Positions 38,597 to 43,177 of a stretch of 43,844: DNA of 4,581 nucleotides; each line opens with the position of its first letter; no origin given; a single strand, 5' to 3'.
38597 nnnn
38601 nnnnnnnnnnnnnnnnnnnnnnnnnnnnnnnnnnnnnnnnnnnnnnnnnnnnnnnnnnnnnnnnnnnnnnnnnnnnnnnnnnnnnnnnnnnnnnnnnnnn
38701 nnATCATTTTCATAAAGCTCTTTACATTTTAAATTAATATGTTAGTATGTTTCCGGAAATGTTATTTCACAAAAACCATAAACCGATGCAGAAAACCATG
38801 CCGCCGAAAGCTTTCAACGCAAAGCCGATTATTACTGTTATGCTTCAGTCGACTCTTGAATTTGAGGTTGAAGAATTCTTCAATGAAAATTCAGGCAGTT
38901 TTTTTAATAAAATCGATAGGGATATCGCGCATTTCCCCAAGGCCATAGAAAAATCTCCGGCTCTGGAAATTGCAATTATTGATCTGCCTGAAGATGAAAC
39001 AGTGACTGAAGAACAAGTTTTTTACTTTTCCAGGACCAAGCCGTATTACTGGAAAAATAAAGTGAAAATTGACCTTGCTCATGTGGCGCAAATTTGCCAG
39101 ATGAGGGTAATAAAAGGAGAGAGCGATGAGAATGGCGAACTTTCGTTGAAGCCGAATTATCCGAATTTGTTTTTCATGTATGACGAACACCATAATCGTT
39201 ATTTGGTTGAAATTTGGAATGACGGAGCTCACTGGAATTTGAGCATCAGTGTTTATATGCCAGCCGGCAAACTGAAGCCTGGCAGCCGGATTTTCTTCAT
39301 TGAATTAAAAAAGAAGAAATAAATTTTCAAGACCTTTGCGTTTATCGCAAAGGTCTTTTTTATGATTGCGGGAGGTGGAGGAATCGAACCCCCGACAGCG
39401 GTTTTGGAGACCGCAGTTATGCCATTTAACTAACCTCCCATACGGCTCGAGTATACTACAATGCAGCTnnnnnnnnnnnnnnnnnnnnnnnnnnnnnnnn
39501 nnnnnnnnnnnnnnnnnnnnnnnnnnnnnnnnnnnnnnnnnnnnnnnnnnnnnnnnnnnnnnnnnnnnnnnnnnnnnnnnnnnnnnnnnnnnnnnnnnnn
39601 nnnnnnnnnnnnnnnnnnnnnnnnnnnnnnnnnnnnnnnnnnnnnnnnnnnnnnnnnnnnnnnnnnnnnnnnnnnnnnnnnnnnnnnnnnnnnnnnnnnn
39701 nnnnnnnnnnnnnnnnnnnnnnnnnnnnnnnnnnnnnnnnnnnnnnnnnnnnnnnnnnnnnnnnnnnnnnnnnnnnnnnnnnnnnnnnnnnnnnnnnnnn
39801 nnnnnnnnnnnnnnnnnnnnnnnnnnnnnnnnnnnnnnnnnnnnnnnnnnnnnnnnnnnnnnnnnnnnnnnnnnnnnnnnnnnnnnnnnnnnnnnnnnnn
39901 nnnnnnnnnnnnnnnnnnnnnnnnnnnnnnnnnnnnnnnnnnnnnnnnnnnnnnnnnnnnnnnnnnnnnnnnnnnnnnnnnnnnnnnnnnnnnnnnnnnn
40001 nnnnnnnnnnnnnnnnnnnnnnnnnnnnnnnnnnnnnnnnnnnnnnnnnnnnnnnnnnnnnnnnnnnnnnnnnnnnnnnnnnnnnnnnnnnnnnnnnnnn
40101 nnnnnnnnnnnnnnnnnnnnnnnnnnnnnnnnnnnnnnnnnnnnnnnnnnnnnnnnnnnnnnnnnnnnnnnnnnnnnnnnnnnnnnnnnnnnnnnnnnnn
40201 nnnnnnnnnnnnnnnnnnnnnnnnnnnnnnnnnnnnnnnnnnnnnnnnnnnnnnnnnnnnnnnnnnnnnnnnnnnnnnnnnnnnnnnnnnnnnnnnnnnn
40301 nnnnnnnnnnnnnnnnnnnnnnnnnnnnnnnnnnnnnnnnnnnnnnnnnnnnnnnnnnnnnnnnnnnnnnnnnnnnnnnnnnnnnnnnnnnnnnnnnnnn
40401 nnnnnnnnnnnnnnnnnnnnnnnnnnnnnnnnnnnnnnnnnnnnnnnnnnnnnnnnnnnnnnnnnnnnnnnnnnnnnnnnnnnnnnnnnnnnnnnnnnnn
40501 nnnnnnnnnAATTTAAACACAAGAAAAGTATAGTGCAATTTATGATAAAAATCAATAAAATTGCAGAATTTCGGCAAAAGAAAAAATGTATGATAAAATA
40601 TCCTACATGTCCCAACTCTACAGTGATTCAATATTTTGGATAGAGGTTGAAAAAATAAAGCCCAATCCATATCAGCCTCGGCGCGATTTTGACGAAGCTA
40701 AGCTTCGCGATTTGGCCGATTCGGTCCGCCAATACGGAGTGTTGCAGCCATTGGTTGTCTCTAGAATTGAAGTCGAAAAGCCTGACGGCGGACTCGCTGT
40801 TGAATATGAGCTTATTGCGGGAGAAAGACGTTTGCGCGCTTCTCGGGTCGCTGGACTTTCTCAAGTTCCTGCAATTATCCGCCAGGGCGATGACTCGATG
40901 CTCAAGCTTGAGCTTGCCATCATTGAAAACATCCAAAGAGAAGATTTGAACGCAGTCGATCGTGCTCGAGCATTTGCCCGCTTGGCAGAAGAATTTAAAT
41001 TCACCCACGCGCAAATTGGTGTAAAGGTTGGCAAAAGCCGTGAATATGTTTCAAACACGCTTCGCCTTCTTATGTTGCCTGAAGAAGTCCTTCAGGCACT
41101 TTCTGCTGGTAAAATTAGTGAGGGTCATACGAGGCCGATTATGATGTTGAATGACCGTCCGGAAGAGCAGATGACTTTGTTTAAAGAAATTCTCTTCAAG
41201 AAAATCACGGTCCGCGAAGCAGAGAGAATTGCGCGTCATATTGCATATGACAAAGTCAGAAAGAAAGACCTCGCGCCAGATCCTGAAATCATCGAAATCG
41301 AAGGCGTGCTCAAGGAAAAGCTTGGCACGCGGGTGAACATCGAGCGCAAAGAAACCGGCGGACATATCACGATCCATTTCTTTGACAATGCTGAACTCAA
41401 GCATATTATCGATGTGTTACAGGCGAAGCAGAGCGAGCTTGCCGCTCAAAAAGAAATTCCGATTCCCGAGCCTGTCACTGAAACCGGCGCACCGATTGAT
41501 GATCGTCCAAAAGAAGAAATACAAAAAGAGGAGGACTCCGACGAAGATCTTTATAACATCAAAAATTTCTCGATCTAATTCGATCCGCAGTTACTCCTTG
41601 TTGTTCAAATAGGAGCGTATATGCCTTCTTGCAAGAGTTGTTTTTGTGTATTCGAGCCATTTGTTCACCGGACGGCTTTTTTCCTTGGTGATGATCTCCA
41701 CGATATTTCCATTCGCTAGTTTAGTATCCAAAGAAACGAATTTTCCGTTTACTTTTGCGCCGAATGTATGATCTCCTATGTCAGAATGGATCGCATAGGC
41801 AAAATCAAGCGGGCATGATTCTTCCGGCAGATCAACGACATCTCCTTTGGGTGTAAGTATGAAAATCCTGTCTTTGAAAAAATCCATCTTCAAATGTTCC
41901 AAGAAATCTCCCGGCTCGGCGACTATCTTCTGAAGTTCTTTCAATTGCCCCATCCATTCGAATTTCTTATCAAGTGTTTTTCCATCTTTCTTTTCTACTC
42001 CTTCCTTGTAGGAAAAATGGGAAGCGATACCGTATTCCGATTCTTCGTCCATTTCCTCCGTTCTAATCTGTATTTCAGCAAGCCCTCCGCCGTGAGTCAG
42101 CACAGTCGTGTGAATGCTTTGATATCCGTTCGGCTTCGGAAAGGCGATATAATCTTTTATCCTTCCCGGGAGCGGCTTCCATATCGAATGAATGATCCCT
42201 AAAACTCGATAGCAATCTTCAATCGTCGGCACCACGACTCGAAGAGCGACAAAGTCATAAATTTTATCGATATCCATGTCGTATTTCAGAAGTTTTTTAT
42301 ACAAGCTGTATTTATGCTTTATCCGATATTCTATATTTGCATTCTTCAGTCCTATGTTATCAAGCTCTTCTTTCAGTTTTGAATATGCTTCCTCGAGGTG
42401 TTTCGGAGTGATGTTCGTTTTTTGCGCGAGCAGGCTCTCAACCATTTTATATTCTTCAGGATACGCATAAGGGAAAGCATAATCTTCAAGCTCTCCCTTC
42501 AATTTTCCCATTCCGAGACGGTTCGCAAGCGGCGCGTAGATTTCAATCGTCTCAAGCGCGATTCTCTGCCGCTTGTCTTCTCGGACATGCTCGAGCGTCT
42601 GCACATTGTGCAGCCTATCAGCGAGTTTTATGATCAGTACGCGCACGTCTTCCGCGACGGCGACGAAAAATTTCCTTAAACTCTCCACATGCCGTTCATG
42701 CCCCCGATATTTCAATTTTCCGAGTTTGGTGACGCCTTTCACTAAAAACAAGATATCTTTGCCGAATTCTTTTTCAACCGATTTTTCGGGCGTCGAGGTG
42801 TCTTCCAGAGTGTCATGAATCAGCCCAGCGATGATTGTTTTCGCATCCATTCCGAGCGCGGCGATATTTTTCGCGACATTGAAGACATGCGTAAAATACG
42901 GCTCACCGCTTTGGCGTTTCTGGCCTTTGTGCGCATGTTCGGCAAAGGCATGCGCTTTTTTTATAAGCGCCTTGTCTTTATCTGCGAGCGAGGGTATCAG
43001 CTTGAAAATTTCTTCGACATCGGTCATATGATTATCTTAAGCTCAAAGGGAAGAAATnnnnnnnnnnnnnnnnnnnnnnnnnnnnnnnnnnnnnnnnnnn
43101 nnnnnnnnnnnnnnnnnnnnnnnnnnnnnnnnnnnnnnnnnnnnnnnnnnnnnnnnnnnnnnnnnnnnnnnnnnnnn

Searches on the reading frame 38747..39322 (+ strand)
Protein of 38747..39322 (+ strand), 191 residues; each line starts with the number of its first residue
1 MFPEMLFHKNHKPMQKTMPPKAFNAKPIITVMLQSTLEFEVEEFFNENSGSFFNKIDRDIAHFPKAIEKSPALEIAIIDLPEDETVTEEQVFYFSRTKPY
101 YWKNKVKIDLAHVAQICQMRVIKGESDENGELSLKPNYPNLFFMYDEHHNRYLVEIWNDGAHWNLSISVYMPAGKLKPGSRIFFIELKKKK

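Call 10: search_protein_families(library=pfam, proteins=[window:38747-39322:+], max_evalue=0.01)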
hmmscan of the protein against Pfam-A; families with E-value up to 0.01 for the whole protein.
window:38747-39322:+ (191 aa): 0 families

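Call 74: find_related_loci(query=window:38747-39322:+, collection=metagenome_contigs, flank=6000)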
Query window:38747-39322:+ (191 aa) in metagenome_contigs; peptide patterns used: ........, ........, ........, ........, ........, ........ (x = any residue, [..] = any of these).
186 stretches matched a pattern, but none encodes a relative of the query by tblastn (E <= 1e-3).
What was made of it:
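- Tried and rejected: Empty rpmG site, searched with the 191-aa ORF next to attR: no relatives in JGI metagenomes (call 74).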

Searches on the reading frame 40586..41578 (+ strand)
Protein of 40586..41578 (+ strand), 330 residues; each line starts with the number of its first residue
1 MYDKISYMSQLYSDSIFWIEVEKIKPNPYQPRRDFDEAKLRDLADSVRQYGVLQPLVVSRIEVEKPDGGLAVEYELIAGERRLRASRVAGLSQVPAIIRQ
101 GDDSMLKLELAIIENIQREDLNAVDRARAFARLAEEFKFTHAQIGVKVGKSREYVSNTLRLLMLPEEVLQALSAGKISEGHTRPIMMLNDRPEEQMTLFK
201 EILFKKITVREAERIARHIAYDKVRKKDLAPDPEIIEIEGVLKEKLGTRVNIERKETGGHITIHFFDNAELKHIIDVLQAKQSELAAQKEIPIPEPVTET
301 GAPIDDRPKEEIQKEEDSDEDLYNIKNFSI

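Call 10: search_protein_families(library=pfam, proteins=[window:40586-41578:+], max_evalue=0.01)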
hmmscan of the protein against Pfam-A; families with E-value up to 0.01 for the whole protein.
window:40586-41578:+ (330 aa): 3 families
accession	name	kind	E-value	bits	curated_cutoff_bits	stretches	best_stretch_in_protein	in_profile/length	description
PF02195.25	ParB_N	-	1.4e-29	102.5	26.3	1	18-117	5-95/95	ParB N-terminal domain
PF17762.8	HTH_ParB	-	1.9e-29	102.3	22.6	1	119-219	1-100/102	ParB HTH domain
PF23552.2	ParB_C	-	1.4e-08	34.5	23.8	1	231-278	1-49/50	ParB dimerisation domain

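Call 46: list_cluster_members(proteins=[window:40586-41578:+, window:41591-43027:-, window:7003-8445:+, window:37497-38474:+, window:22123-23556:+])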
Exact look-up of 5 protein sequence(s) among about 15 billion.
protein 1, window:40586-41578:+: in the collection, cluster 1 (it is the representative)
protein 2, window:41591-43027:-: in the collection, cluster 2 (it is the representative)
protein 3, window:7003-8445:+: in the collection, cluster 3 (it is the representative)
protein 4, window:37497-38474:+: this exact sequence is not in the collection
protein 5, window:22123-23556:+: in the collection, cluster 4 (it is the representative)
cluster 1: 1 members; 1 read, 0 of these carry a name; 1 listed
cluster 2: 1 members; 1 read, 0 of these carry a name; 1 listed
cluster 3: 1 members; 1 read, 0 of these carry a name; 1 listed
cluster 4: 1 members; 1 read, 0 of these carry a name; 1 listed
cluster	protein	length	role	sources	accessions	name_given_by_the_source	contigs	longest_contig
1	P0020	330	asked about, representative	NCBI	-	-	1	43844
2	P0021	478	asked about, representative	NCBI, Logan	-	-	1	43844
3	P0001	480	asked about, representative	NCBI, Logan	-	-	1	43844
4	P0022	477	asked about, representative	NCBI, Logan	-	-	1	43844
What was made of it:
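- Tried and rejected: Naming the window's organism by cluster look-up: no names are held (call 46).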

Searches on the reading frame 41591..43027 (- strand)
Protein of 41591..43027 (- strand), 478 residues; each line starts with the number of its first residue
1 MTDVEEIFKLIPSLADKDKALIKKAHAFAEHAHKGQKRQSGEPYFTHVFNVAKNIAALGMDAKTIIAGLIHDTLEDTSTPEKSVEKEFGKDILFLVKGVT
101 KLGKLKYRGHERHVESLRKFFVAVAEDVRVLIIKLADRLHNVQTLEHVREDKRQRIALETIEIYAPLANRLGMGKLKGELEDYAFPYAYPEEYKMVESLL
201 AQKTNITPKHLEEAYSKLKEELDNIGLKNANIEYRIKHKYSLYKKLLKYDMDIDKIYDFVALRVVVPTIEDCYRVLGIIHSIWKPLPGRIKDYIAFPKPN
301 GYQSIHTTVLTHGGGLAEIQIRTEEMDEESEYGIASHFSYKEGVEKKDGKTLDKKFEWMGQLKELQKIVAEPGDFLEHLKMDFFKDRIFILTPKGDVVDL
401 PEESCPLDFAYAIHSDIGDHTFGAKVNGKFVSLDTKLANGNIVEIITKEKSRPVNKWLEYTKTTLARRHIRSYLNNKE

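Call 10: search_protein_families(library=pfam, proteins=[window:41591-43027:-], max_evalue=0.01)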
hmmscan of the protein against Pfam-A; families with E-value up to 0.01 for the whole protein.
window:41591-43027:- (478 aa): 4 families
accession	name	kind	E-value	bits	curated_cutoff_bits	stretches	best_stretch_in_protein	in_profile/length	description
PF13328.12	HD_4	-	5.4e-45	153.4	27.2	1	25-173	1-155/156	HD domain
PF04607.23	RelA_SpoT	-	4.8e-37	127.1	27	1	235-343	2-111/113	Region found in RelA / SpoT proteins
PF02824.27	TGS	-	2.2e-22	79.3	22.2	1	388-447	1-60/60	TGS domain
PF01966.28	HD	-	1e-09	39.1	22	1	44-141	1-115/116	HD domain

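Call 72: find_homologous_proteins(query=window:41591-43027:-, max_evalue=1e-60)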
Query window:41591-43027:- (478 aa): 8000 proteins with E <= 1e-60 among 8000 candidates; the best 120 are listed.
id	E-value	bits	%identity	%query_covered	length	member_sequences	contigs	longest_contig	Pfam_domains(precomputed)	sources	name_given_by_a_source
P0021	0.0e+0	1074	100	100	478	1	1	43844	PF04607.24,PF13328.13,PF02824.28,PF01966.29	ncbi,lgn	-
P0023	3.7e-285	964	89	99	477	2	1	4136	PF04607.24,PF13328.13,PF02824.28,PF01966.29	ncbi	-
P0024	2.1e-238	810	74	99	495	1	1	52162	PF04607.24,PF13328.13,PF02824.28,PF01966.29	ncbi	-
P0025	4.6e-227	772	71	99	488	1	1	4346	PF04607.24,PF13328.13,PF02824.28,PF01966.29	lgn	-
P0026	6.8e-226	769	71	100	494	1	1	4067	PF04607.24,PF13328.13,PF02824.28,PF01966.29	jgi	jgi:guanosine-3',5'-bis(diphosphate) 3'-pyrophosphohydrolase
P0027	3.4e-224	763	70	99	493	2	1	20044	PF04607.24,PF13328.13,PF02824.28,PF01966.29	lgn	-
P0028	2.4e-216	737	68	99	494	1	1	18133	PF04607.24,PF13328.13,PF02824.28,PF01966.29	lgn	-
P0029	3.5e-216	737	68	99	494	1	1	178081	PF04607.24,PF13328.13,PF02824.28,PF01966.29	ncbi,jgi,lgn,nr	ncbi:MAG: RelA/SpoT family protein [Candidatus Pacebacteria bacterium]|jgi:GTP pyrophosphokinase|nr:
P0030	2.9e-215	734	69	100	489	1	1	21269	PF04607.24,PF13328.13,PF02824.28,PF01966.29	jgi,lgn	jgi:GTP pyrophosphokinase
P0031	7.6e-215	732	66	99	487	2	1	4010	PF04607.24,PF13328.13,PF02824.28,PF01966.29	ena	-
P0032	1.4e-214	731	68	99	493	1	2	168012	PF04607.24,PF13328.13,PF02824.28,PF01966.29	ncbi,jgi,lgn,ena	ncbi:MAG: RelA/SpoT family protein [Candidatus Paceibacterota bacterium]|jgi:GTP pyrophosphokinase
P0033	1.8e-214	731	68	100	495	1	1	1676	PF04607.24,PF13328.13,PF02824.28,PF01966.29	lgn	-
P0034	1.8e-214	731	66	99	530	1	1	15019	PF04607.24,PF13328.13,PF02824.28,PF01966.29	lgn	-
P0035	4.3e-211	720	65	99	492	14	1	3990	PF04607.24,PF13328.13,PF02824.28,PF01966.29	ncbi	-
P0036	4.4e-211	720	66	99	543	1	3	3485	PF04607.24,PF13328.13,PF02824.28,PF01966.29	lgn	-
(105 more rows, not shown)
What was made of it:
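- Named RelA homologues at 64-70% identity are all Patescibacteria (call 72).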

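Call 73: find_encoding_contigs(protein=P0024, flank=10000, max_places=2)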
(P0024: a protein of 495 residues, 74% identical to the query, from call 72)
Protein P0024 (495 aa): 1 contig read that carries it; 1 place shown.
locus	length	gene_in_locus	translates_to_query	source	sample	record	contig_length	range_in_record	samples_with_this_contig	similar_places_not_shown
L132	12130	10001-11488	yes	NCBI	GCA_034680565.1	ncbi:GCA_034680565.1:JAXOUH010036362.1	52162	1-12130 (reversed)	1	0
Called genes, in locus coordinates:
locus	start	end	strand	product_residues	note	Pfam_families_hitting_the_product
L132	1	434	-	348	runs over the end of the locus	PF06068:TIP49 (faint), PF05496:RuvB_N, PF13177:DNA_pol3_delta2, PF00004:AAA, PF13173:AAA_14 (faint), PF13401:AAA_22 (faint), PF13177:DNA_pol3_delta2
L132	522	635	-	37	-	-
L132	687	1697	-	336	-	PF01207:Dus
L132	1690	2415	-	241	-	PF00535:Glycos_transf_2, PF13641:Glyco_tranf_2_3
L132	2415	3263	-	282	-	-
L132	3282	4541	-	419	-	PF02403:Seryl_tRNA_N, PF00587:tRNA-synt_2b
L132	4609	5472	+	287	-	PF02481:DNA_processg_A, PF17782:WHD_DprA (faint)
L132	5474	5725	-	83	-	-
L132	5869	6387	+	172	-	-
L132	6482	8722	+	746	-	PF01751:Toprim, PF01131:Topoisom_bac, PF01396:Zn_ribbon_Top1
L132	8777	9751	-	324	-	-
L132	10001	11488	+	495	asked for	PF13328:HD_4, PF01966:HD, PF04607:RelA_SpoT, PF02824:TGS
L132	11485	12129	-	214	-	?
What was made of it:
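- Tried and rejected: NCBI contig of the 74%-identical RelA (L132): it is cut inside ParB, so it shows no empty site (call 73).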

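Call 75: find_related_loci(query=window:41591-43027:-, collection=metagenome_contigs, flank=8000)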
Query window:41591-43027:- (478 aa) in metagenome_contigs; peptide patterns used: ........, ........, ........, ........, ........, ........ (x = any residue, [..] = any of these).
213 stretches matched a pattern; 99 encode a relative of the query (tblastn E <= 1e-3); the best 80 are kept; 80 distinct loci.
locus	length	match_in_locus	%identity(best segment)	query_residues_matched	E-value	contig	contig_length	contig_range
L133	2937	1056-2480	66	1-474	0e+0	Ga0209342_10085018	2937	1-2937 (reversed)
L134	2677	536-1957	67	1-474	0e+0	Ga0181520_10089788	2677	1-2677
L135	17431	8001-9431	65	1-474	0e+0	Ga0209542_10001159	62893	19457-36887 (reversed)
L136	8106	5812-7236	65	3-476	0e+0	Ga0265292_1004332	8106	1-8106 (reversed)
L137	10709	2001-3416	65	1-474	0e+0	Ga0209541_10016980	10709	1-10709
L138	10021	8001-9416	65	1-474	0e+0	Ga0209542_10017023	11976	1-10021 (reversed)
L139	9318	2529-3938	65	4-474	0e+0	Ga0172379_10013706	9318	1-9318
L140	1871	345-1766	64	1-474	0e+0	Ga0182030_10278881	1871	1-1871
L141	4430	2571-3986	64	1-474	0e+0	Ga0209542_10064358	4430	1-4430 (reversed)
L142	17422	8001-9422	66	1-474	0e+0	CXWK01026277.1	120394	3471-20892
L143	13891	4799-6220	63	1-474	0e+0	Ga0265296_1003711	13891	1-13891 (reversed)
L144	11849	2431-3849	64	1-474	0e+0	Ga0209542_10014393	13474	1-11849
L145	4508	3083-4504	63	1-474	0e+0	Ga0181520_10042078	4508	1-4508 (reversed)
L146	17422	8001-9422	64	1-474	0e+0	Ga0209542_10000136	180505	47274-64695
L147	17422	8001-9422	61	2-474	0e+0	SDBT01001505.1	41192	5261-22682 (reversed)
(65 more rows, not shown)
